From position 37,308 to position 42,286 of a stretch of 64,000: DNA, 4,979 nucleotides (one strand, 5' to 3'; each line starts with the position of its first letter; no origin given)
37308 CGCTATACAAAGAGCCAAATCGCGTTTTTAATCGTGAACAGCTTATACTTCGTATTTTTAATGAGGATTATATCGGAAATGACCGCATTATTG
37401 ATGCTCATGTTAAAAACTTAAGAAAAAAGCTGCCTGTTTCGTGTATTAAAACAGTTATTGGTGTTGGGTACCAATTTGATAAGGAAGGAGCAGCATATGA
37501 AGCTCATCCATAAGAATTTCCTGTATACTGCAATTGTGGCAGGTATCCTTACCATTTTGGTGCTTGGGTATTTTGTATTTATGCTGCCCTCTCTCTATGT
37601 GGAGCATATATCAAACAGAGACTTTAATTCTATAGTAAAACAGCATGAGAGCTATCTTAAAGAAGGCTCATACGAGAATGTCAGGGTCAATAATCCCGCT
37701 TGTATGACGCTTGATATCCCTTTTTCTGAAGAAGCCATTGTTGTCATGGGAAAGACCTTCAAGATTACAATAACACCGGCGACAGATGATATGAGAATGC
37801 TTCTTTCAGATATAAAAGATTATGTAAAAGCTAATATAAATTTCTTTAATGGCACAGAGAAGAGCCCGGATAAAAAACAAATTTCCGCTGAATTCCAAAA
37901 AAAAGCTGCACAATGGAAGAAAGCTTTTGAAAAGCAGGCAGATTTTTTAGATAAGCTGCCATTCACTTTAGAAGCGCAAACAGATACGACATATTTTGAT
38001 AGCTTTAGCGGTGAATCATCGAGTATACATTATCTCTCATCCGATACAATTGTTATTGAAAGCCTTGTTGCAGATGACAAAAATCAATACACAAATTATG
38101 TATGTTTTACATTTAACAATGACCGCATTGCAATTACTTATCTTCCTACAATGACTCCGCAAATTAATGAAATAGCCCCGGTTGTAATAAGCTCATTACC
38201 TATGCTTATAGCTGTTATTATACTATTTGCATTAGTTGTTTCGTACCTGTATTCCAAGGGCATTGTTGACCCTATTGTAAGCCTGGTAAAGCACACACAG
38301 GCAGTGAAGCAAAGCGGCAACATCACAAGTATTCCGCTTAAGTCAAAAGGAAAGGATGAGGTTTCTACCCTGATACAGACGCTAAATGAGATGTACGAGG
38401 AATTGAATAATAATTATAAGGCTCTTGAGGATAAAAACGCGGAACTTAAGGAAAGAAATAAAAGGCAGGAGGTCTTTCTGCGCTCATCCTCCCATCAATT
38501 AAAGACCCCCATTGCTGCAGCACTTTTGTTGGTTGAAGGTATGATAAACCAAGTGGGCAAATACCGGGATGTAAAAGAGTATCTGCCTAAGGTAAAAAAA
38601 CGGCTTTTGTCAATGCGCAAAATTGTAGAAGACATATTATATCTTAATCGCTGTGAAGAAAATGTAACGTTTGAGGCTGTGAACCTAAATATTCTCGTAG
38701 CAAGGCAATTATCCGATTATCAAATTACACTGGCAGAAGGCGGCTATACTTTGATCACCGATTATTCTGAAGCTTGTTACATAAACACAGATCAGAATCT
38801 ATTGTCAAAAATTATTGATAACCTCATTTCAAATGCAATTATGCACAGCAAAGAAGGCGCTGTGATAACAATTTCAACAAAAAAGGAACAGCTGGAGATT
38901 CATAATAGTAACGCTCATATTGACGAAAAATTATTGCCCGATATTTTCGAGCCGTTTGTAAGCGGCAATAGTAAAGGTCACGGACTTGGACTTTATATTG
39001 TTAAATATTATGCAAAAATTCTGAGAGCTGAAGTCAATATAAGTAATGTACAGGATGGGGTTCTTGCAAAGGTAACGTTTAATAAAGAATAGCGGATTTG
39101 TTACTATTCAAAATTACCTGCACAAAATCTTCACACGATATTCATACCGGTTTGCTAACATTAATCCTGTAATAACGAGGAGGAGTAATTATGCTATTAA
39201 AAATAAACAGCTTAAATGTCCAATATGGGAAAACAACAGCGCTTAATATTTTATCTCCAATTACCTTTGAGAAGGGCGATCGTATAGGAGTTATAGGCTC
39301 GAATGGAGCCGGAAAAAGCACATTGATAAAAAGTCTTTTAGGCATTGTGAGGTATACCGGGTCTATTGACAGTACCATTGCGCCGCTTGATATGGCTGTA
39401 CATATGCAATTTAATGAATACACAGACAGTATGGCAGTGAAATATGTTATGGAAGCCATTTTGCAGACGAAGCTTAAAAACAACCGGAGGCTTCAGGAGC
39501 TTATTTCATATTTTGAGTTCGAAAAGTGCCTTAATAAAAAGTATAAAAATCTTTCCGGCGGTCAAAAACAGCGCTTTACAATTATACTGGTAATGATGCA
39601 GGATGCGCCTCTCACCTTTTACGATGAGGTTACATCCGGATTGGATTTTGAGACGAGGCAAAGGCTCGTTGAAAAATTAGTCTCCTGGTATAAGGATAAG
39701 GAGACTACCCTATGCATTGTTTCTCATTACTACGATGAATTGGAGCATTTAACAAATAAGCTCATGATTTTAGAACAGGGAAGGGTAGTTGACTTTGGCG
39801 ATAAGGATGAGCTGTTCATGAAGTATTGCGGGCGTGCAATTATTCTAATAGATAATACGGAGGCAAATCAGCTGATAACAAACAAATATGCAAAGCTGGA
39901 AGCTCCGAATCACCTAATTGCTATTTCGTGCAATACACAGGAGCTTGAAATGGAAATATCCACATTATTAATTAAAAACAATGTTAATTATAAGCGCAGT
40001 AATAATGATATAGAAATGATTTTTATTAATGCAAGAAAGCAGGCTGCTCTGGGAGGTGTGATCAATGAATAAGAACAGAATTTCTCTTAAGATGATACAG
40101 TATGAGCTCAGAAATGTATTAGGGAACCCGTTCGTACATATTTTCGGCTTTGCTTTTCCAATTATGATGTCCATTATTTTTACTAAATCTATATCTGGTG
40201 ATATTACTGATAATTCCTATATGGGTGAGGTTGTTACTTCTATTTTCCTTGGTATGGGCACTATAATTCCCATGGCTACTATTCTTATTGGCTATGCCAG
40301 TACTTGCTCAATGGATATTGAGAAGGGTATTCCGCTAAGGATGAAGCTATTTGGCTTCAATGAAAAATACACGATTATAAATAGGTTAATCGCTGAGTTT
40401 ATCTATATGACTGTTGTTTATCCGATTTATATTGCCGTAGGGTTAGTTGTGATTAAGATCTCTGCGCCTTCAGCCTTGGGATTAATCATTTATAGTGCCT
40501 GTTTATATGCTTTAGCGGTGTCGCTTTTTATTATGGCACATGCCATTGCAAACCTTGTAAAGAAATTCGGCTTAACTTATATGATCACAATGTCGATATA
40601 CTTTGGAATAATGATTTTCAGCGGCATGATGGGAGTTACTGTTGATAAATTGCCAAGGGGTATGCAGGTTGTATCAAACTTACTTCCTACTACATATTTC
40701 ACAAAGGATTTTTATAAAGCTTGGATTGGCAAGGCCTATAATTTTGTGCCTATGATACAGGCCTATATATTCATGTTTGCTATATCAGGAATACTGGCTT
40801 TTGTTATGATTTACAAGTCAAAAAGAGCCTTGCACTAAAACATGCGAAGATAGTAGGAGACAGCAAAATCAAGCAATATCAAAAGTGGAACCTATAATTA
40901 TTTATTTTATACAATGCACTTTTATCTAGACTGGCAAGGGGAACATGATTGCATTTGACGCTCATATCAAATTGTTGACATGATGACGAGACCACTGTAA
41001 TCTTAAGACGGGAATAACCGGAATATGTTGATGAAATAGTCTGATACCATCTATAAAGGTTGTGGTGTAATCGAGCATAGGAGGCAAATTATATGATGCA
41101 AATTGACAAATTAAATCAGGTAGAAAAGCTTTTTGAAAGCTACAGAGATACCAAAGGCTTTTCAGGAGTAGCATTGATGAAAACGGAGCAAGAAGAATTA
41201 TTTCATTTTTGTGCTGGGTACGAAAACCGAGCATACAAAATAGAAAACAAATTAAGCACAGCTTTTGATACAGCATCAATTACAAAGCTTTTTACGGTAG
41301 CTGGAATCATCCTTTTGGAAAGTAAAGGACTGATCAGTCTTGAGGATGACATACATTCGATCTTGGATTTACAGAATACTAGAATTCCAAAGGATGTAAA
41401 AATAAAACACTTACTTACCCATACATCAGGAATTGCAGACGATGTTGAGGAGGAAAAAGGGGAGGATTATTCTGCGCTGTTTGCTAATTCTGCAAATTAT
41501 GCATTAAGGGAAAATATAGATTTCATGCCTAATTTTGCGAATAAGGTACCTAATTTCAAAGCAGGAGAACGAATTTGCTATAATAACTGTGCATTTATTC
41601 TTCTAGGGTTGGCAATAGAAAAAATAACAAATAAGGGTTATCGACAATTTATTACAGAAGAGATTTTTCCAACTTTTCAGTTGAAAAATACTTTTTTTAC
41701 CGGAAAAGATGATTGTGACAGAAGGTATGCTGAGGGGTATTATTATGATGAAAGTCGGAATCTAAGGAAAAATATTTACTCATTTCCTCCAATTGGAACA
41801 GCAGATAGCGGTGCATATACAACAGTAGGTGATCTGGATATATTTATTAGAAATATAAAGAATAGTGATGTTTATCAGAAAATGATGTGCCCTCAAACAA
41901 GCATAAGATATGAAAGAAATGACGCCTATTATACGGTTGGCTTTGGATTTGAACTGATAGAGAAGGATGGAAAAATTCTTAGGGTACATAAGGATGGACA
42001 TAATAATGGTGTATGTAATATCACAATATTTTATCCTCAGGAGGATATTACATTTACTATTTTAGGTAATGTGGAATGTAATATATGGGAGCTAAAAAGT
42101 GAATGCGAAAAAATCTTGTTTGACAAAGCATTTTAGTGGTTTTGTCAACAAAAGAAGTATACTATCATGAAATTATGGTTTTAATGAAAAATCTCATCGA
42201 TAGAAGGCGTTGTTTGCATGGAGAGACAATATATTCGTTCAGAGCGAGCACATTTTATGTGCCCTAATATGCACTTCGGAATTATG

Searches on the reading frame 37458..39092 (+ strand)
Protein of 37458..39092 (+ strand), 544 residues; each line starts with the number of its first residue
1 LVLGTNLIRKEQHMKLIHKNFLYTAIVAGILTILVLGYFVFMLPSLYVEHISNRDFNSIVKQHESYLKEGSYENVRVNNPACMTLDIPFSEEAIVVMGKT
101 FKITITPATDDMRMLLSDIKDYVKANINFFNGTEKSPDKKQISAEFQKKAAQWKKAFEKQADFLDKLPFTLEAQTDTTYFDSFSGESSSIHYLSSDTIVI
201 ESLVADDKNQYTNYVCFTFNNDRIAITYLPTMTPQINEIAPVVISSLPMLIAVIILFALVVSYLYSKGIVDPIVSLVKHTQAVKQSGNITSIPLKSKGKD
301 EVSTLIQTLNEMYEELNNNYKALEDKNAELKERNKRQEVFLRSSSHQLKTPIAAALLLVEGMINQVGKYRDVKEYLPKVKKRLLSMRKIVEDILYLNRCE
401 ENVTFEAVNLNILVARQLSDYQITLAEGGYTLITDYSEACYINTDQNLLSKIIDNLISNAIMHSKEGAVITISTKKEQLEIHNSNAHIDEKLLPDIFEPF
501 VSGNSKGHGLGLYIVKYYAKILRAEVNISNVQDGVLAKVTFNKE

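Call 64: search_protein_families(library=pfam, proteins=[window:37458-39092:+], max_evalue=0.0001)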
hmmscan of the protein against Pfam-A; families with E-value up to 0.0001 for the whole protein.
window:37458-39092:+ (544 aa): 3 families
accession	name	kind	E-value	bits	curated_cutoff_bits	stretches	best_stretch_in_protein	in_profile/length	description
PF02518.31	HATPase_c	-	3e-13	50.6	26.4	1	445-532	2-97/111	Histidine kinase-, DNA gyrase B-, and HSP90-like ATPase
PF00512.31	HisKA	-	4.1e-09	36.8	26.9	1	338-400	3-64/66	His Kinase A (phospho-acceptor) domain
PF00672.30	HAMP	-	3.2e-06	27.8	25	1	266-317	3-52/53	HAMP domain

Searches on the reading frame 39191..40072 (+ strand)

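Call 64: search_protein_families(library=pfam, proteins=[window:39191-40072:+], max_evalue=0.0001)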
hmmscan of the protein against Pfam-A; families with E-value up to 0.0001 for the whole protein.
window:39191-40072:+ (293 aa): 3 families
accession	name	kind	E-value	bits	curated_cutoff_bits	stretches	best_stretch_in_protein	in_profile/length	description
PF00005.33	ABC_tran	-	1.7e-18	67.9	25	1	24-149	6-137/137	ABC transporter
PF02463.25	SMC_N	-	8.6e-08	32.3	40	1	33-187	28-205/220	RecF/RecN/SMC N terminal domain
PF13304.12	AAA_21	-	2.8e-07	31.3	27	0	33-60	3-36/304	AAA domain, putative AbiEii toxin, Type IV TA system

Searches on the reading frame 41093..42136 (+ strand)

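Call 64: search_protein_families(library=pfam, proteins=[window:41093-42136:+], max_evalue=0.0001)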
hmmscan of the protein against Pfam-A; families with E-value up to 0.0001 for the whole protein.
window:41093-42136:+ (347 aa): 1 family
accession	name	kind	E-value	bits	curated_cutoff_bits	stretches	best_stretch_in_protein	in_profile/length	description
PF00144.29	Beta-lactamase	-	2.2e-40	139.3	27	1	10-326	1-309/329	Beta-lactamase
